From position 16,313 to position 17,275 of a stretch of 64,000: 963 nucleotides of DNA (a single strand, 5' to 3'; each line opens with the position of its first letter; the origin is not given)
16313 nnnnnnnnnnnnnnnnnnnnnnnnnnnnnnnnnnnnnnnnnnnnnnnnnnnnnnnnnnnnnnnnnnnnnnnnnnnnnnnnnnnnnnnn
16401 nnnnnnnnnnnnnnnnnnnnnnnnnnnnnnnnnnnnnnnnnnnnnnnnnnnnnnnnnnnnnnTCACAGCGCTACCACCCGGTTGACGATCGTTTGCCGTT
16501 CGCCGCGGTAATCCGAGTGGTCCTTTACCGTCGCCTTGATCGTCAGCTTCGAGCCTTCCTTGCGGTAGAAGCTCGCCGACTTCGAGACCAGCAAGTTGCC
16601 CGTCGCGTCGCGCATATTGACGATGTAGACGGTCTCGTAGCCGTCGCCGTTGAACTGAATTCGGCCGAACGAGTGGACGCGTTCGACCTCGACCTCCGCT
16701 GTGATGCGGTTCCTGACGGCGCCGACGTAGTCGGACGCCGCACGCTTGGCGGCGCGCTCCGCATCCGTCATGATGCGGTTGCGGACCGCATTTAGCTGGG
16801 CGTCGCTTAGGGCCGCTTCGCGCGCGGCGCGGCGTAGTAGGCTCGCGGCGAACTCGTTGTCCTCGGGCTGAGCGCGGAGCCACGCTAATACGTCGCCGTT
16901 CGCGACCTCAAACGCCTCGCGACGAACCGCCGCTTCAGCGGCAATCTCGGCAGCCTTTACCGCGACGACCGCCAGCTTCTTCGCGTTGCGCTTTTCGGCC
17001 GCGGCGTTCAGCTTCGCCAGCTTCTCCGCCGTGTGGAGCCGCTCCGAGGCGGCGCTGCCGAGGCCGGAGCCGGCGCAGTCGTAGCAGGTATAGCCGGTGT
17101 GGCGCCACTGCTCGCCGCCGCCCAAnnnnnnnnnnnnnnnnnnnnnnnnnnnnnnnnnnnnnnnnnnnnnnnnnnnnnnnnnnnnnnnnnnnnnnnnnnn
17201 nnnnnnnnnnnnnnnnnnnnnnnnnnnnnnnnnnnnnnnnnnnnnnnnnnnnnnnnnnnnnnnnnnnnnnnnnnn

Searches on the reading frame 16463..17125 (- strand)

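Call 12: search_protein_families(library=pfam, proteins=[window:16463-17125:-], max_evalue=0.01)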
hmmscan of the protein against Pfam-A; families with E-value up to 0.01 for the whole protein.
window:16463-17125:- (220 aa): 0 families

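Call 63: search_protein_families(library=phrogs, max_evalue=0.001, proteins=[window:16463-17125:-])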
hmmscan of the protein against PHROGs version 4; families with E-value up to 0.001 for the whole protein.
window:16463-17125:- (220 aa): 6 families
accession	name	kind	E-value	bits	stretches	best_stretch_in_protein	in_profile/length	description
phrog_3628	-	unknown function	9.4e-25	88.3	1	68-218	109-254/257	-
phrog_30451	-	unknown function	2.4e-24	87.3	2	123-217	180-277/287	-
phrog_2319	-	unknown function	2.9e-21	77.2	1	59-218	233-395/399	-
phrog_27218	-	unknown function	2.2e-12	48.2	1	54-218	28-188/192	-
phrog_4046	-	unknown function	2.8e-11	44.5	1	10-150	67-180/301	-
phrog_4095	-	unknown function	8.9e-11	42.8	1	125-217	125-223/234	-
